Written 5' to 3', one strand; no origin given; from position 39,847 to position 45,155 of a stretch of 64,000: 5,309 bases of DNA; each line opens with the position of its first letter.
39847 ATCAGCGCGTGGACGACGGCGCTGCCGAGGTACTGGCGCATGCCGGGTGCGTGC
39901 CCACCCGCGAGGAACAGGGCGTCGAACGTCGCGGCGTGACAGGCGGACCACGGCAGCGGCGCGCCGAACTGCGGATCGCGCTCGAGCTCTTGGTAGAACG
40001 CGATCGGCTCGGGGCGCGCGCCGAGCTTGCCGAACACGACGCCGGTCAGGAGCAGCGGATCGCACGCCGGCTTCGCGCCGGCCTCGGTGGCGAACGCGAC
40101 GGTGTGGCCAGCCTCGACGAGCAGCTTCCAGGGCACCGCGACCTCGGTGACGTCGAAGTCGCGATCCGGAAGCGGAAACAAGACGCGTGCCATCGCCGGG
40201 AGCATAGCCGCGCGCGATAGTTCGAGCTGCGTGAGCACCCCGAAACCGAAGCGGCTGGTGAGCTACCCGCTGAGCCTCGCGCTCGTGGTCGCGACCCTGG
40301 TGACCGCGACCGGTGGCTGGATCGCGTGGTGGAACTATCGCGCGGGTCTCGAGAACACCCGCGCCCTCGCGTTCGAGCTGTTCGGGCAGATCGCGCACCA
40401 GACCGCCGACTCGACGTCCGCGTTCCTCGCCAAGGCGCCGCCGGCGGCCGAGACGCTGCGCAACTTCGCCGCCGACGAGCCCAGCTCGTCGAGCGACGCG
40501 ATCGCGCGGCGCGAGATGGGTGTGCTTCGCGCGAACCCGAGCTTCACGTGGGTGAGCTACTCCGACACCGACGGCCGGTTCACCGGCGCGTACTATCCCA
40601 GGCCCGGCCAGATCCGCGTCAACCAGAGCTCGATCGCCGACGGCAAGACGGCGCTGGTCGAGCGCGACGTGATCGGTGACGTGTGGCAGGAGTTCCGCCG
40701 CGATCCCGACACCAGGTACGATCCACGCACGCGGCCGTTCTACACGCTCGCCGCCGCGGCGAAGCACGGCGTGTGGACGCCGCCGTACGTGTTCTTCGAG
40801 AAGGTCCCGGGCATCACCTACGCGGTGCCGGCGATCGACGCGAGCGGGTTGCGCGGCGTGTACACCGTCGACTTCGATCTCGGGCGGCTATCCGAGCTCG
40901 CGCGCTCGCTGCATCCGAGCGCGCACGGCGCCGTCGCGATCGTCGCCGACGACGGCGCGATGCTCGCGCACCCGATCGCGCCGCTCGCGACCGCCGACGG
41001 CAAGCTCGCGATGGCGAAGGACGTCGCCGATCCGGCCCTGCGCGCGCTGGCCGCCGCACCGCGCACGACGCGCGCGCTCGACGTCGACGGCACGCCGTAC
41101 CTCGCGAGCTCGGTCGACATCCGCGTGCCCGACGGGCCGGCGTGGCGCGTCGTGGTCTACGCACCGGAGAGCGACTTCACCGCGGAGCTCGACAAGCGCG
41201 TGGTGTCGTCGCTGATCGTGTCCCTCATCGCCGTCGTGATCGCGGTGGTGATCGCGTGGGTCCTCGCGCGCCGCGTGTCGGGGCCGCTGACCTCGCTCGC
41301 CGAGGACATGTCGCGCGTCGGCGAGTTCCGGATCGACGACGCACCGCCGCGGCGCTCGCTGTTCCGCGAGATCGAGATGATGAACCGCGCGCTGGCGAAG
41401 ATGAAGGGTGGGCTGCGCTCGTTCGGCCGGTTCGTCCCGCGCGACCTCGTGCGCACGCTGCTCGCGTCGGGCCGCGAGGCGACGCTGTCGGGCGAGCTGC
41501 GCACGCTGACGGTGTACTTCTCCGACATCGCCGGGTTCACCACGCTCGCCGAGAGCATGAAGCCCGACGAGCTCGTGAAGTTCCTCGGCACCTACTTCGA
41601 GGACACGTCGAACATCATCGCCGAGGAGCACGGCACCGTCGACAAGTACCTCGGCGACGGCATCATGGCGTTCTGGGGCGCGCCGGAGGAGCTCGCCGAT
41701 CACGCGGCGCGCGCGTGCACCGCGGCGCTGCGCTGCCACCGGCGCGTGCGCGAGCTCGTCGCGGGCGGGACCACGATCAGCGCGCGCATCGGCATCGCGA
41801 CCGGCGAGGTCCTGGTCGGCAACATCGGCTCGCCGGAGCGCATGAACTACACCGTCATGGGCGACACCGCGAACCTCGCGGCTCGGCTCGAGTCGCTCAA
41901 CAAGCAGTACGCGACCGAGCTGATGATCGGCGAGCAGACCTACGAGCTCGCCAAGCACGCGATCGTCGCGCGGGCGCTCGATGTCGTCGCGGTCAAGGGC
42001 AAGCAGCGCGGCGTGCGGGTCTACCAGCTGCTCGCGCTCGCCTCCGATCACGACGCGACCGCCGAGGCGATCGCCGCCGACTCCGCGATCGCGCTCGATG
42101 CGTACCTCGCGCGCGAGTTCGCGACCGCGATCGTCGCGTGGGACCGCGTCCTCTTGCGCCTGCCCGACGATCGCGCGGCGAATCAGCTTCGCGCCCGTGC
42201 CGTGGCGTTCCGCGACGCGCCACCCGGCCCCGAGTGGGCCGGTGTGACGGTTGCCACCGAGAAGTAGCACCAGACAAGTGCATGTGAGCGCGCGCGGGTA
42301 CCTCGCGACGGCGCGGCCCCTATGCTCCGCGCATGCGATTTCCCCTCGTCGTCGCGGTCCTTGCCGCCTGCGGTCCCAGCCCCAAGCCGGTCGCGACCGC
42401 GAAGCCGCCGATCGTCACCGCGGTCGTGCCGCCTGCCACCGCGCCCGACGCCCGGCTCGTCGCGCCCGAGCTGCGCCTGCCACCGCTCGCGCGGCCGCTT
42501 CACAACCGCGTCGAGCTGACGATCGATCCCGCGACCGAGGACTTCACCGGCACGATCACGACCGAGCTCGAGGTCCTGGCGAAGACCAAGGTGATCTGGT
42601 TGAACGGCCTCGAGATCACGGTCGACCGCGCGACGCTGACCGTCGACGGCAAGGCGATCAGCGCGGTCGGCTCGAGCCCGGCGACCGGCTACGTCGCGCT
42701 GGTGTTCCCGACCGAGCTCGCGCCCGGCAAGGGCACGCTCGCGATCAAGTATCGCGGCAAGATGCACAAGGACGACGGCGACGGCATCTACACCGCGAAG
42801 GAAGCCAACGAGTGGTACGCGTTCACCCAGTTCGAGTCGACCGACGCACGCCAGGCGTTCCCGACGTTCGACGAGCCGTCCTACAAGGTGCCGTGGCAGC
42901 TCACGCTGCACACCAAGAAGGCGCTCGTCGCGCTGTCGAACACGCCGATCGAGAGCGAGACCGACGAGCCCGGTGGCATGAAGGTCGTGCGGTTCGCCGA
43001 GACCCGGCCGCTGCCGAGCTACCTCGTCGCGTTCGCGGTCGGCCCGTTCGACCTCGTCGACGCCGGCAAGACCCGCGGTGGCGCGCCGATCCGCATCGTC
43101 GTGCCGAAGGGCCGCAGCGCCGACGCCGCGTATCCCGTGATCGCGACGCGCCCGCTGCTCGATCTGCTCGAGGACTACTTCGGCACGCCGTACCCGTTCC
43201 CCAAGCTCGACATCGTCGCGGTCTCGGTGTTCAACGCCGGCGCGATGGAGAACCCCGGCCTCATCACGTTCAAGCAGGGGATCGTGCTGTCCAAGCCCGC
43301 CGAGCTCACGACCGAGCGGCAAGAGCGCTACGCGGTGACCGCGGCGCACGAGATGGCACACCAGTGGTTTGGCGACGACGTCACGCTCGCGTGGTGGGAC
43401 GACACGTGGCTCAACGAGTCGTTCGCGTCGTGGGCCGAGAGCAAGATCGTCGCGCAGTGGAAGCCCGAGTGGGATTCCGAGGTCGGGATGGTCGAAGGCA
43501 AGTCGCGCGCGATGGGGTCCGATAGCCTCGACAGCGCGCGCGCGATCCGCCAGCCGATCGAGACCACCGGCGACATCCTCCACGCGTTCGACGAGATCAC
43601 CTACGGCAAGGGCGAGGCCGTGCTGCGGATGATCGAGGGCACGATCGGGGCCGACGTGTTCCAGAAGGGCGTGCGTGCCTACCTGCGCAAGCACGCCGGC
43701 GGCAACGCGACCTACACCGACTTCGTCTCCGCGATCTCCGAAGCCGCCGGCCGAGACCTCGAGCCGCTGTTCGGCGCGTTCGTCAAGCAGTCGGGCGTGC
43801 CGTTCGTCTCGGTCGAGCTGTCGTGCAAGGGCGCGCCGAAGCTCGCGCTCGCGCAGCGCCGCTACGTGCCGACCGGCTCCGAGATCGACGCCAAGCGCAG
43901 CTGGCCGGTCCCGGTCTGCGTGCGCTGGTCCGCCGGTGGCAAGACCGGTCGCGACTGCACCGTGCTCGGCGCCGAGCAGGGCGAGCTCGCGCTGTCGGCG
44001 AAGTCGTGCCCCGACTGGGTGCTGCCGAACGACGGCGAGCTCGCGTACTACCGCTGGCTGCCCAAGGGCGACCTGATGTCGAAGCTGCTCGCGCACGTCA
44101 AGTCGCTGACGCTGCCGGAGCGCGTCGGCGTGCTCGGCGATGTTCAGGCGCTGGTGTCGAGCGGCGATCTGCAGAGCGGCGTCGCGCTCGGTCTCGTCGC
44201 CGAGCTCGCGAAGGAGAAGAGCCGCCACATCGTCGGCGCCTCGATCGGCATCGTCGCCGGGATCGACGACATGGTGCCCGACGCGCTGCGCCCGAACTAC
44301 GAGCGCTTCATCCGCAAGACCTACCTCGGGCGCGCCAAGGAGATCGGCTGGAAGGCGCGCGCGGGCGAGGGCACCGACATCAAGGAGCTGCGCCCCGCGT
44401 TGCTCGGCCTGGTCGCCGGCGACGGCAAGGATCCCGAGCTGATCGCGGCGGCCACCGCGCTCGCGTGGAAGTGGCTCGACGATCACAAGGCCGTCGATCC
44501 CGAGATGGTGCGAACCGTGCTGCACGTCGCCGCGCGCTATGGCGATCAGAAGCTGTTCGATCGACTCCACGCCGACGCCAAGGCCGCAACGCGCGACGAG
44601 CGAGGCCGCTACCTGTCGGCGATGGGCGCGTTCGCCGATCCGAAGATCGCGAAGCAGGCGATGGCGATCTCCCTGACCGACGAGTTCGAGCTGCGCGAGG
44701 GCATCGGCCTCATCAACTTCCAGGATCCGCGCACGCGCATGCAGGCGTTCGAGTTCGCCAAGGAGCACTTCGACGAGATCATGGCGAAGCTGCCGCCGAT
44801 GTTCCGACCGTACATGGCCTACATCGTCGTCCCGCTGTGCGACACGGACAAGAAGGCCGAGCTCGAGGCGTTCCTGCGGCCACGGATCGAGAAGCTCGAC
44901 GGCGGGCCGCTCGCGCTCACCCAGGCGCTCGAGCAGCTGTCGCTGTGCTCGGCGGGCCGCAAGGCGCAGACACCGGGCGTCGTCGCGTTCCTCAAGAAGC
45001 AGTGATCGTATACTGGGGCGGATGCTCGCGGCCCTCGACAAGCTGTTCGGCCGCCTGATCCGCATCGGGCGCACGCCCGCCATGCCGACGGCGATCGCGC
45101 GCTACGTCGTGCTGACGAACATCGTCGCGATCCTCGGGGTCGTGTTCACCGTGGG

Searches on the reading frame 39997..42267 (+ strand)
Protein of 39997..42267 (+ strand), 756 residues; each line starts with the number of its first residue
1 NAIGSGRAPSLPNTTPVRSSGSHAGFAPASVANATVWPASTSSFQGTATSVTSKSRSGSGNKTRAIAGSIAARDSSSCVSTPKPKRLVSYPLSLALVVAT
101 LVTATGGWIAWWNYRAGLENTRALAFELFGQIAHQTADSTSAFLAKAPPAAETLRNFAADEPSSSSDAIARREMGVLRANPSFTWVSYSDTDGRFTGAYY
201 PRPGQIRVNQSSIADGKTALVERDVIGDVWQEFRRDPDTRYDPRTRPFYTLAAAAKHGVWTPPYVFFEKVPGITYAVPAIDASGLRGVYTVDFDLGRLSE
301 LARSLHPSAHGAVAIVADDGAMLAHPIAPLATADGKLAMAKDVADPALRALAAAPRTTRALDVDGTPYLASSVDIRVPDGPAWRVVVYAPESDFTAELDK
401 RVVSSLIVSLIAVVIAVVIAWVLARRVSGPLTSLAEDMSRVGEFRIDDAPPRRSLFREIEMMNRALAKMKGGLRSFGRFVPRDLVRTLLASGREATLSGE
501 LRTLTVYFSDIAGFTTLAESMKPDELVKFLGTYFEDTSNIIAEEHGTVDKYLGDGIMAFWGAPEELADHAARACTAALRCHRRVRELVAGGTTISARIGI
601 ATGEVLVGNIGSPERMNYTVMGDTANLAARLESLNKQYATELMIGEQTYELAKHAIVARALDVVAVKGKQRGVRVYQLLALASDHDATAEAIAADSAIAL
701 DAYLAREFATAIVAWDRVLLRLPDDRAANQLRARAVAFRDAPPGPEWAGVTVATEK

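Call 55: search_protein_families(library=pfam, proteins=[window:39997-42267:+], max_evalue=0.00001)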
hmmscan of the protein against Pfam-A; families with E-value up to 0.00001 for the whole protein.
window:39997-42267:+ (756 aa): 3 families
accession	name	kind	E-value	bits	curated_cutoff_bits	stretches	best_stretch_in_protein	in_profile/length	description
PF00211.25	Guanylate_cyc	-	5.9e-25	88.4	21.9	1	503-678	8-181/183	Adenylate and Guanylate cyclase catalytic domain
PF02743.24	dCache_1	-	1.3e-14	54.8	45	1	137-387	29-239/240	Cache domain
PF22673.2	MCP-like_PDC_1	-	3.1e-07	31.3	27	1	236-299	49-112/113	Methyl-accepting chemotaxis protein-like, first PDC sensor domain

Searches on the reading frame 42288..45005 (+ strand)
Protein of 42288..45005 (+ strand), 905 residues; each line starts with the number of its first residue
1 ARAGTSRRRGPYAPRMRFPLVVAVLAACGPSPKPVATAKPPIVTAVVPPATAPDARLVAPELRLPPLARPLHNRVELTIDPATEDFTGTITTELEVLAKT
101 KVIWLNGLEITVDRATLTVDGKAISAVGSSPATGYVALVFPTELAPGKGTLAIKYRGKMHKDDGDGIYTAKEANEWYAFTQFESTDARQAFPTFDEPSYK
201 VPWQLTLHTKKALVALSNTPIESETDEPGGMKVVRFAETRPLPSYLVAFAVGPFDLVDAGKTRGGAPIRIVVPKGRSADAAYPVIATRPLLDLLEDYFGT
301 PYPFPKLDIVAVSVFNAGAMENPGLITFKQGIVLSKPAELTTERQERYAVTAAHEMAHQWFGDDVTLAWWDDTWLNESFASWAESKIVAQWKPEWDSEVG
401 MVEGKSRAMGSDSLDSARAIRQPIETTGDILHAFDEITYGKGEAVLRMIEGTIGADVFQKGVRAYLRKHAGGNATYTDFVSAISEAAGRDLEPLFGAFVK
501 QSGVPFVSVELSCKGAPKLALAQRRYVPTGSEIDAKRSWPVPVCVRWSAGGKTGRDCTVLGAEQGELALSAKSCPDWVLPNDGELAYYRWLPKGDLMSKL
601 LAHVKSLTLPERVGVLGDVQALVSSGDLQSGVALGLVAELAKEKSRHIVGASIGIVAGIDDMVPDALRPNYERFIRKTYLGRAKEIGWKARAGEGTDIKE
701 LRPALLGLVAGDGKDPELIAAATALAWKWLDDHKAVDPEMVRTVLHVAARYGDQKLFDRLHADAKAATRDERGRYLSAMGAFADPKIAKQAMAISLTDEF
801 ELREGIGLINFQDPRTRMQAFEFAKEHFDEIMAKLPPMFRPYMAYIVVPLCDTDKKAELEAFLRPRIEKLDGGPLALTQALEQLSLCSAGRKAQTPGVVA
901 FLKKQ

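Call 55: search_protein_families(library=pfam, proteins=[window:42288-45005:+], max_evalue=0.00001)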
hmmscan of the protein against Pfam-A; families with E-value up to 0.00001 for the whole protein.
window:42288-45005:+ (905 aa): 3 families
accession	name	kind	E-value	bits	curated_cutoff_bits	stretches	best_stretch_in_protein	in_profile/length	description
PF01433.26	Peptidase_M1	-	1.6e-65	221.2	27.7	1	287-494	6-214/218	Peptidase family M1 domain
PF11838.14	ERAP1_C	-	1.5e-46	159.7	38.2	1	577-884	1-316/318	ERAP1-like C-terminal domain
PF17900.6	Peptidase_M1_N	-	4e-36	125.3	25.8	1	70-246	2-186/186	Peptidase M1 N-terminal domain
